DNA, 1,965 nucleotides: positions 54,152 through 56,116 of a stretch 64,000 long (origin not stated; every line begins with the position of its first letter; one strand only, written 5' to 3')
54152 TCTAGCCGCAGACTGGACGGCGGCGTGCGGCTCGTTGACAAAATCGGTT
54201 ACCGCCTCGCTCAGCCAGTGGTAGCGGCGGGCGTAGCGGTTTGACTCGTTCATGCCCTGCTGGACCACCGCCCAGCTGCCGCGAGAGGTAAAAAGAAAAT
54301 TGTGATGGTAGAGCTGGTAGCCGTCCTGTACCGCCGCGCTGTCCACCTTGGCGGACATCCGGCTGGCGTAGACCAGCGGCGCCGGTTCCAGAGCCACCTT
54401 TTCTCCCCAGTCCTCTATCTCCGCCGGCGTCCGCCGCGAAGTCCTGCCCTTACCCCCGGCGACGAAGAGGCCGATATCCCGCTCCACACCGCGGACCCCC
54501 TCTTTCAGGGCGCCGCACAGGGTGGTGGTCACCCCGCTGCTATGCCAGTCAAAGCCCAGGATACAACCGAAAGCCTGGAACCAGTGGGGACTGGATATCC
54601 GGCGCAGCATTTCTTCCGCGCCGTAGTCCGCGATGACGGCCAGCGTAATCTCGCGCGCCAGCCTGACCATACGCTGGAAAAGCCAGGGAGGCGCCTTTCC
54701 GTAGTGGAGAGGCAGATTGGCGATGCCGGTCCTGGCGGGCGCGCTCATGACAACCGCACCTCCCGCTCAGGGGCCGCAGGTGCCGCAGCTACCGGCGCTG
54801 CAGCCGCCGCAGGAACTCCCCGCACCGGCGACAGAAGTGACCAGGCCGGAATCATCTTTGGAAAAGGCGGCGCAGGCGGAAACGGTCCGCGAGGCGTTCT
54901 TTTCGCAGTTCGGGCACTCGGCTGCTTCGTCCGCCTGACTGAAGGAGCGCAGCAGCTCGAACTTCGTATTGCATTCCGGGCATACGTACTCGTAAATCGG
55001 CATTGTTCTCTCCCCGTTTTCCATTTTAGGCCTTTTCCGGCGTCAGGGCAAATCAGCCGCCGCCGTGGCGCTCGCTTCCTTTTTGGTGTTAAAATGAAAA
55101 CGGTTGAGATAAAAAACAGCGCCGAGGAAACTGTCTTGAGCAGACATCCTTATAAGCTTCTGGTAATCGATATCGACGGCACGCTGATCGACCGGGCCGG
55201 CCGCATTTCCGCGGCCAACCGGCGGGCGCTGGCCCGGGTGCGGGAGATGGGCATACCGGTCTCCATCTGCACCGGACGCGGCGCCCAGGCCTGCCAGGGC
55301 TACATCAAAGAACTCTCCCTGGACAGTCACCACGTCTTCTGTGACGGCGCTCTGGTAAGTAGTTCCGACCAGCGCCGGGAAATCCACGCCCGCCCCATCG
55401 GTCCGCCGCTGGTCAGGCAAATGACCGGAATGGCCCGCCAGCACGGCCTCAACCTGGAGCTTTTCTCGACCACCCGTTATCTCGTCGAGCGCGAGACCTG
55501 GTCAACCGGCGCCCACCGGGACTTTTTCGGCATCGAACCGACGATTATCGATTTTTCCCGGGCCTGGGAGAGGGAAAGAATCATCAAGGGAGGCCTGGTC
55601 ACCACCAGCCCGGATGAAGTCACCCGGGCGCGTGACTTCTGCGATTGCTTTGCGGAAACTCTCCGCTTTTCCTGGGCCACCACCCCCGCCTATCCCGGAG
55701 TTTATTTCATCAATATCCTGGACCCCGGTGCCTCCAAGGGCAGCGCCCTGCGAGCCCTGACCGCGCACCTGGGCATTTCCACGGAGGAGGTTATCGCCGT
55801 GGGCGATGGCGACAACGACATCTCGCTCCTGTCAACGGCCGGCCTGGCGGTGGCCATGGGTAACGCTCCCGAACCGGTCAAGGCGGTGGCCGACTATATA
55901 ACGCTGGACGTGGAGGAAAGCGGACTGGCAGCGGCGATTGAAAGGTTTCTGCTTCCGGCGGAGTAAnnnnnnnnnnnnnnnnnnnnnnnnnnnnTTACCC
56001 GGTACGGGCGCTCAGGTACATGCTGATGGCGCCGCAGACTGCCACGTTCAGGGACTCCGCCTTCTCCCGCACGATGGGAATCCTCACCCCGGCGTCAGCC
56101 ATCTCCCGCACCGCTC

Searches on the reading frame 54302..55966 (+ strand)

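Call 51: search_protein_families(library=pfam, proteins=[window:54302-55966:+], max_evalue=0.000001)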
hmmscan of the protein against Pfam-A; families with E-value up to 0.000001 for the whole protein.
window:54302-55966:+ (554 aa): 3 families
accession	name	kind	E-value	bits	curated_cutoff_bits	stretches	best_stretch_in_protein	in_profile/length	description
PF08282.18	Hydrolase_3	-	2.8e-49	168.6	20.9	1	287-546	1-255/255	haloacid dehalogenase-like hydrolase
PF05116.19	S6PP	-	1.9e-12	47.7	20.3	1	464-525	151-212/247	Sucrose-6F-phosphate phosphohydrolase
PF00702.32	Hydrolase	-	2.1e-09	38.5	26.4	1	284-514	1-191/191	haloacid dehalogenase-like hydrolase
